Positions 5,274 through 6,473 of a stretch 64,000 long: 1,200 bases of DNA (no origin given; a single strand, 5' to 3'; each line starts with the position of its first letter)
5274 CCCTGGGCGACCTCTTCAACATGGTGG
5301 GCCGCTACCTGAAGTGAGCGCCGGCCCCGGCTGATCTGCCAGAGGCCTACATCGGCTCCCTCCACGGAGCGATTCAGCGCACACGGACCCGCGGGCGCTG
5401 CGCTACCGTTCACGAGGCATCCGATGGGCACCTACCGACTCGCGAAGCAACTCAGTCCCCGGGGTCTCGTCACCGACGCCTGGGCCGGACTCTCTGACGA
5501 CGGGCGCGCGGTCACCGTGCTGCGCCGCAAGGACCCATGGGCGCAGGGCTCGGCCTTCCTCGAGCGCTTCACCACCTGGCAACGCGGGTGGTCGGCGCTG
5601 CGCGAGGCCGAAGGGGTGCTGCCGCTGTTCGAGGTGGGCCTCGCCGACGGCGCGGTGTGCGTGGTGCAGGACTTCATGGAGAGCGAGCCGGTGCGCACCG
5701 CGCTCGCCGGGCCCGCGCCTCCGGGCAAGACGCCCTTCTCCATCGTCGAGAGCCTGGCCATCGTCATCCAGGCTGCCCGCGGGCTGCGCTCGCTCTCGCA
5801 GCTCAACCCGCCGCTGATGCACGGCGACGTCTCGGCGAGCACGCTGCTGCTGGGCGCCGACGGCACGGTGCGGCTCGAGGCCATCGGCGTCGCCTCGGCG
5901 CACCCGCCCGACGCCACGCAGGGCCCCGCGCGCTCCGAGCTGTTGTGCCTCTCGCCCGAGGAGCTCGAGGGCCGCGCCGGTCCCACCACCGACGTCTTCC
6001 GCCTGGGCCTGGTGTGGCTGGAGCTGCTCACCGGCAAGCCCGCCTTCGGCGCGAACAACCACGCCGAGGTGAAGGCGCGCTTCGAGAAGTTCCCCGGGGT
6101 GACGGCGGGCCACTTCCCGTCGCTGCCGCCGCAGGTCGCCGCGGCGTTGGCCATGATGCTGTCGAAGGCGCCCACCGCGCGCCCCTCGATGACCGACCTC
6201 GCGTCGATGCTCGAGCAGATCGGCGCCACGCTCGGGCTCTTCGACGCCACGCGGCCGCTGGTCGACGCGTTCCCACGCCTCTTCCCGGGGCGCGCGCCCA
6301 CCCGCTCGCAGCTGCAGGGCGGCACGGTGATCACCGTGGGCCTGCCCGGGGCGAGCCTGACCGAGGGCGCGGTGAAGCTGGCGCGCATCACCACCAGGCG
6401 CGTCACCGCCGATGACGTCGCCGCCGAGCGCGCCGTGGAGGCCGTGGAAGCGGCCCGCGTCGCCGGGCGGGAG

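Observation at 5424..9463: Kinase-like / GspE-N / 45-bp-repeat protein translationally coupled to an FHA protein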

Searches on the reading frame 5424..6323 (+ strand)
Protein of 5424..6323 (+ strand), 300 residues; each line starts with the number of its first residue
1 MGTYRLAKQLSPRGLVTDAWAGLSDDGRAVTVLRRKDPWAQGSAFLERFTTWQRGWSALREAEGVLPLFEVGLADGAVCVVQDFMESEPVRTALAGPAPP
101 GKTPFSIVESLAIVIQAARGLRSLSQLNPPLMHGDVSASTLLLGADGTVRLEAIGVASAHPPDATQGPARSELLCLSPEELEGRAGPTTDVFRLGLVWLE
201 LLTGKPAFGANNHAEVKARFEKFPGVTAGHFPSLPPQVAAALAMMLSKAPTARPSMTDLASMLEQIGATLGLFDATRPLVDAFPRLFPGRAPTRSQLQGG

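Call 11: search_solved_structures(query=window:5424-6323:+, max_evalue=0.001, show_alignments=3)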
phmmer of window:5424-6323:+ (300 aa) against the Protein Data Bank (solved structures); distinct sequences matched with E-value up to 0.001: 331 (the best 60 are shown).
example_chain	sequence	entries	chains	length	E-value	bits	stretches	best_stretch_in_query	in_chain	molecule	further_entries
4ow8_A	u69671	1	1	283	2.9e-12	49.9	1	2-253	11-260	Serine/threonine-protein kinase PknA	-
9tmq_A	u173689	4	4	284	3e-12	49.9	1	2-253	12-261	Serine/threonine-protein kinase PknA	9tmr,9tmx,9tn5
4x3f_A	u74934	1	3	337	4.4e-12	49.3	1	2-253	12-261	Serine/threonine-protein kinase PknA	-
6b2q_A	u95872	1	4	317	4.9e-12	49.2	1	2-253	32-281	Serine/threonine-protein kinase PknA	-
9s0k_B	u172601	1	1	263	2.1e-09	40.5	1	130-258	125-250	Aurora kinase A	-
5orl_A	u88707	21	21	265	2.2e-09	40.5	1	130-258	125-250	Aurora kinase A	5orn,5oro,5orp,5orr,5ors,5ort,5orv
9kds_A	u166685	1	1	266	2.2e-09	40.5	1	130-258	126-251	Aurora kinase A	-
9s0w_A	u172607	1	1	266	2.2e-09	40.5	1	130-258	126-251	Aurora kinase A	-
3h0y_A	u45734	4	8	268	2.2e-09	40.5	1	130-258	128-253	Serine/threonine-protein kinase 6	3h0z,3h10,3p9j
5osd_A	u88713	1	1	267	2.2e-09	40.5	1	130-258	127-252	Aurora kinase A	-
8c15_A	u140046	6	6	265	2.2e-09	40.5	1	130-258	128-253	Aurora kinase A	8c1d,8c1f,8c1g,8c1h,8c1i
5os5_A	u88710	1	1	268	2.2e-09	40.5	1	130-258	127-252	Aurora kinase A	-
3qbn_A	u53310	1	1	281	2.3e-09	40.4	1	130-258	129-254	Serine/threonine-protein kinase 6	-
8c1k_A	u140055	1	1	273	2.3e-09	40.4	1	130-258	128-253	Aurora kinase A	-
5dos_A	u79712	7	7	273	2.4e-09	40.4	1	130-258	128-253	Aurora kinase A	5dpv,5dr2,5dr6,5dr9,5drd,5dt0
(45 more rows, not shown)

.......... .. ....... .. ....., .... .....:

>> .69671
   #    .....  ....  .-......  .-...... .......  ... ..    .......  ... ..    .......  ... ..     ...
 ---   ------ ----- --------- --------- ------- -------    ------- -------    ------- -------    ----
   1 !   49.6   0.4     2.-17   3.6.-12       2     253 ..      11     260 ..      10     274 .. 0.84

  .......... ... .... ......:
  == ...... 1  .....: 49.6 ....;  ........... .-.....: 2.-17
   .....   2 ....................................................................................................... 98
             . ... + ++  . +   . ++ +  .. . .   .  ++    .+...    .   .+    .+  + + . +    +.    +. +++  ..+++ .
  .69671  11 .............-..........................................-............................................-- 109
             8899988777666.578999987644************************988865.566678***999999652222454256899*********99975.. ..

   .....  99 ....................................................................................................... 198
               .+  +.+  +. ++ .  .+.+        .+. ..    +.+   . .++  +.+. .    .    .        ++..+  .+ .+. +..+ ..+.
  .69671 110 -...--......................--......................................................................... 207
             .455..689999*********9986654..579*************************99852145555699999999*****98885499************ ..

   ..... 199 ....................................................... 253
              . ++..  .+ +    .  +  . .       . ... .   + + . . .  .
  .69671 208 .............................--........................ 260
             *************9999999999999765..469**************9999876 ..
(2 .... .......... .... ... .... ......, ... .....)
